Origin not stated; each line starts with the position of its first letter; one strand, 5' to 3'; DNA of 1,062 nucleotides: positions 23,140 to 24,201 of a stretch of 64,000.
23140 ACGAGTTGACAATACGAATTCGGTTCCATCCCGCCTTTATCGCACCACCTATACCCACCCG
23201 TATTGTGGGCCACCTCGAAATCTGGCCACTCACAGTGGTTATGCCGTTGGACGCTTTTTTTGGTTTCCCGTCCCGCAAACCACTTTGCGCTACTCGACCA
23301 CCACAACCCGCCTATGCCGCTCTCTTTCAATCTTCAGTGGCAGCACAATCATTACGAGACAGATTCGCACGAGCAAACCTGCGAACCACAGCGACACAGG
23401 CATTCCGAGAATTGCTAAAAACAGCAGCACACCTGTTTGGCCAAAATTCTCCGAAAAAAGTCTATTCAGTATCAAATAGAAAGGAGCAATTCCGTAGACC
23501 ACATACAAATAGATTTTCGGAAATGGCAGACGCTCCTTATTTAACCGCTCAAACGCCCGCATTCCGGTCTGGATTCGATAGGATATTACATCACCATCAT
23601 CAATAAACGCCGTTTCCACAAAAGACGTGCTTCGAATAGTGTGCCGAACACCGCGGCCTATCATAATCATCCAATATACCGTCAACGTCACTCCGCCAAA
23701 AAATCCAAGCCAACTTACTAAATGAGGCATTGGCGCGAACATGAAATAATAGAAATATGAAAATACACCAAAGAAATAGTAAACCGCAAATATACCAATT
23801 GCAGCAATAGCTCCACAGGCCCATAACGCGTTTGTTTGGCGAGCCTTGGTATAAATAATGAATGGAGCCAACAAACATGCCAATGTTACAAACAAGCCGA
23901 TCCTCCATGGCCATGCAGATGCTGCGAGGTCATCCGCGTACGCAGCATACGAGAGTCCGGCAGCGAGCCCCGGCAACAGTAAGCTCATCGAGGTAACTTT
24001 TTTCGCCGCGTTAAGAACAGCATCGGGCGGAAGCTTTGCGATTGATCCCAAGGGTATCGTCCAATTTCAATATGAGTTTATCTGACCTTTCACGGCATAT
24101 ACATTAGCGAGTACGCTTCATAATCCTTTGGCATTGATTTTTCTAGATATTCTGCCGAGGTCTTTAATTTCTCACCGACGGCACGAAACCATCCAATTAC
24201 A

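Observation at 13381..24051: Array of three immunity paralogs, each preceded by a progressively more decayed copy of the same effector module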

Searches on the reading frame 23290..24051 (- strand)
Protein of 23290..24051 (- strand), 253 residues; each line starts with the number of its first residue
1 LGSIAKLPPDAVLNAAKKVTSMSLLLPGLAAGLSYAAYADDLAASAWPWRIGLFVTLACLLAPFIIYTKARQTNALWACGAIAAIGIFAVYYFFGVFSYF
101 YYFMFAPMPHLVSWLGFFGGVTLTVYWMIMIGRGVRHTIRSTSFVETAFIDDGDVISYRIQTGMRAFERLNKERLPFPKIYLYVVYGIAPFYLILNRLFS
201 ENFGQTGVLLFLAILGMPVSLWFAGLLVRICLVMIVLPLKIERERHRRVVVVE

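Call 8: search_protein_families(library=pfam, proteins=[window:23290-24051:-], max_evalue=0.1)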
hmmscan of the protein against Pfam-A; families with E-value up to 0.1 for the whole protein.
window:23290-24051:- (253 aa): 0 families

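Call 9: search_protein_families(library=ncbifam, proteins=[window:23290-24051:-], max_evalue=0.1)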
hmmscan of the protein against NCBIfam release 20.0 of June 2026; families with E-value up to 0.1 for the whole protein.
window:23290-24051:- (253 aa): 0 families

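Call 26: find_homologous_proteins(query=window:23290-24051:-)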
Query window:23290-24051:- (253 aa): 78 proteins with E <= 0.001 among 1757 candidates.
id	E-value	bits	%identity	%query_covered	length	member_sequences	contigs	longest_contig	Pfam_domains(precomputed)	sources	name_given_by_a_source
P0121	5.7e-163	559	100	100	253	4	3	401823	-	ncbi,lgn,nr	ncbi:MAG: hypothetical protein EPN57_03370 [Paraburkholderia sp.]|nr:MAG: hypothetical protein EPN57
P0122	1.0e-144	499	89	95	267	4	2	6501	-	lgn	-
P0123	3.5e-114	399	69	99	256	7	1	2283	-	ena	-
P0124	1.0e-102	361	63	99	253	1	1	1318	-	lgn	-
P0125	7.6e-100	352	64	99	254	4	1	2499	-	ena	-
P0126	9.4e-100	351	61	99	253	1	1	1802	-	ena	-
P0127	2.9e-94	333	61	98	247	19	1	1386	-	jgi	jgi:hypothetical protein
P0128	5.6e-94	333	60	98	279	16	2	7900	-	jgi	jgi:hypothetical protein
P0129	7.9e-94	332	61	97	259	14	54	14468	-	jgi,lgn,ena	-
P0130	8.1e-94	332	59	100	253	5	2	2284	-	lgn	-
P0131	1.5e-93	331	59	99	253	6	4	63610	-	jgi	jgi:hypothetical protein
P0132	4.5e-92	326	59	97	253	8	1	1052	-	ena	-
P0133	9.8e-92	325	58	98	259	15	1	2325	-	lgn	-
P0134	1.8e-91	324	60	97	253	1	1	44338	-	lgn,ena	-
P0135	4.3e-91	323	59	97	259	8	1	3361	-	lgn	-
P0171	1.9e-77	278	52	96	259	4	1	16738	PF20617.4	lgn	-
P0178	7.1e-74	267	52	96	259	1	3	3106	PF20617.4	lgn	-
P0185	3.3e-69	251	55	82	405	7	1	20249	-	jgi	-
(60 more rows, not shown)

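Call 28: search_protein_families(library=pfam, proteins=[P0171, P0178, P0185], max_evalue=1)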
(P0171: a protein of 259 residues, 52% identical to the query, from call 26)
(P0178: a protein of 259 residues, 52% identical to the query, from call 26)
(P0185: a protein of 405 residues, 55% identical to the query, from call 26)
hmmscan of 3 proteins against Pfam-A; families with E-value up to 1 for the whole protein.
P0171 (259 aa): 2 families
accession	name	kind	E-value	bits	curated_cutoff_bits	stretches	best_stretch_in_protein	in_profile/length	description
PF20617.3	DUF6803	-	9.9e-06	26.2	27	1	51-159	12-123/162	Family of unknown function (DUF6803)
PF06738.18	ThrE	-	0.052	13.4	26.3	1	162-231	85-152/241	Putative threonine/serine exporter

P0178 (259 aa): 1 family
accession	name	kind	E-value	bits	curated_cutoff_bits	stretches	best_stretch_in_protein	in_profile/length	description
PF20617.3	DUF6803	-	1.7e-06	28.7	27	1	47-135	8-100/162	Family of unknown function (DUF6803)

P0185 (405 aa): 0 families

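Call 71: predict_structure(alignment_id=A3)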
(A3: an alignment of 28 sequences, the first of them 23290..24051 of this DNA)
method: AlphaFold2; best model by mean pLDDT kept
length: 253 residues; sequences in the alignment: 28
mean_pLDDT: 81.1   pTM: 0.79
mean pLDDT of the five models: 81.1, 80.9, 80.7, 80.3, 79.4
residues with pLDDT >= 90: 52; 70-90: 155; 50-70: 39; < 50: 7
segments of 3 or more residues with pLDDT < 50: 1-6
pLDDT, mean of each block of 10 residues (from residue 1): 47 83 89 85 83 92 89 84 93 91 84 84 89 88 85 83 82 60 62 60 64 82 90 91 86 77
secondary structure, 60 per line:
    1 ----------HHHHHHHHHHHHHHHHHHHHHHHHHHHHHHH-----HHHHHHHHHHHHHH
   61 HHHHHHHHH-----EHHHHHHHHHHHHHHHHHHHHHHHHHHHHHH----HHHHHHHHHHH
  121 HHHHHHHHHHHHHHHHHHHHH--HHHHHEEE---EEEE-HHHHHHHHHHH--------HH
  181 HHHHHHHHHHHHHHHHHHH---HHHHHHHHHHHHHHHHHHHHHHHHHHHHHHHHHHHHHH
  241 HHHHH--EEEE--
elements in order: H11-41 H47-69 H76-105 H110-141 H144-148 E149-151 E155-158 H160-170 H179-199 H203-245 E248-251

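Call 73: search_protein_families(library=pfam, alignment_id=A3, max_evalue=1)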
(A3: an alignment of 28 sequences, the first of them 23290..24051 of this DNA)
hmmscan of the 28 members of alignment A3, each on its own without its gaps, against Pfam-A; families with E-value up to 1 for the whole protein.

A. member 1, window:23290-24051:- (253 aa): 1 family
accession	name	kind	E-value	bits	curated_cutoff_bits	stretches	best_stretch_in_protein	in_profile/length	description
PF20617.3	DUF6803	-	0.21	12.2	27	1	41-130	8-101/162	Family of unknown function (DUF6803)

B. families by the number of members that match (of 28 scanned): 11 families
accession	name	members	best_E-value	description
PF20617.3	DUF6803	8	1.7e-06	Family of unknown function (DUF6803)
PF06738.18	ThrE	4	0.0062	Putative threonine/serine exporter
PF07274.17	DUF1440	3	0.078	Protein of unknown function (DUF1440)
PF12670.12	DUF3792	1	0.0016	Protein of unknown function (DUF3792)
PF24979.1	Death_EDAR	1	0.02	EDAR death domain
PF05393.16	Hum_adeno_E3A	1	0.13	Human adenovirus early E3A glycoprotein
PF19868.4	DUF6341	1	0.32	Family of unknown function (DUF6341)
PF14316.11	DUF4381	1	0.42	Domain of unknown function (DUF4381)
PF16080.10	Phage_holin_2_3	1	0.78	Bacteriophage holin family HP1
PF10112.14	Halogen_Hydrol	1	0.87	5-bromo-4-chloroindolyl phosphate hydrolysis protein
PF04893.22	Yip1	1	0.94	Yip1 domain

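Call 74: fold_search(model_id=the predicted structure, library=pdb)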
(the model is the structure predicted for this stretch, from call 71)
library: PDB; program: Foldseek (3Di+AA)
matches with E <= 10: 193; with E <= 0.001: 0
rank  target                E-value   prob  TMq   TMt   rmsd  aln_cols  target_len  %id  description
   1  7epa_A                3.6e-01  0.30  0.24  0.11  18.5       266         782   10  Cryo-EM structure of inactive mGlu2 homodimer (released 2021-06-23)
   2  6p6i_A                6.0e-01  0.30  0.29  0.17  14.9       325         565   12  Structure of YbtPQ importer (released 2020-03-04)
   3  7met_A                7.3e-01  0.13  0.21  0.12  15.5       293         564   12  A. baumannii MsbA in complex with TBT1 decoupler (released 2021-10-06)
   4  6uun_R                8.8e-01  0.14  0.25  0.21  16.9       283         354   14  CryoEM Structure of the active Adrenomedullin 1 receptor G protein complex with adrenomedullin peptide (released 2020-03-25)
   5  9g2t_B                9.6e-01  0.38  0.35  0.19  12.2       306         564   13  Cryo-EM structure of IrtAB 2xEQ, A256R_IrtB mutant in LMNG (released 2024-12-18)
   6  1sum                  1.5e+00  0.14  0.22  0.23  13.2       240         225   11  Crystal structure of a hypothetical protein at 2.0 A resolution (released 2004-08-24)
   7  9p93_R                1.5e+00  0.11  0.23  0.19  19.7       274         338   12  Cryo-EM structure of the PAC1sR-VIP-Gs complex (released 2025-11-19)
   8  6lpb_R                1.5e+00  0.10  0.23  0.20  18.5       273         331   13  Cryo-EM structure of the human PAC1 receptor coupled to an engineered heterotrimeric G protein (released 2020-03-11)
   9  8yjp_A                1.9e+00  0.08  0.19  0.17  22.3       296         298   10  Cryo-EM structure of human apo GPR156 (released 2025-02-05)
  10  7zdr_D                1.9e+00  0.07  0.16  0.09  19.4       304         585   10  IF(apo/as isolated) conformation of CydDC mutant (H85A.C) in AMP-PNP(CydD) bound state (Dataset-16) (released 2023-04-19)
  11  8qkd                  2.0e+00  0.21  0.32  0.29  16.0       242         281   10  X-ray crystal structure of a de novo designed single-chain parallel coiled-coil alpha-helical barrel with 5 inner helice (released 2024-07-03)
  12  9fte_A                2.0e+00  0.08  0.20  0.20  18.9       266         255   14  Cryo-EM structure of the adhesion GPCR ADGRV1 in complex with a nanobody (released 2026-01-14)
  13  9g2s_B                2.0e+00  0.08  0.21  0.12  24.8       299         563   13  Cryo-EM structure of IrtAB 2xEQ, Q249R_IrtB mutant in LMNG (released 2024-12-18)
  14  8zsz_A                2.1e+00  0.13  0.26  0.22  12.6       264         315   12  Cryo-EM structure of human ZnT1, in the presence of zinc, determined in outward-facing conformation (released 2024-08-21)
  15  8vow_A                2.2e+00  0.13  0.28  0.16  13.2       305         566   13  Cryo-EM structure of the ABC transporter PCAT1 cysteine-free core bound with MgATP and Vi (released 2024-10-30)
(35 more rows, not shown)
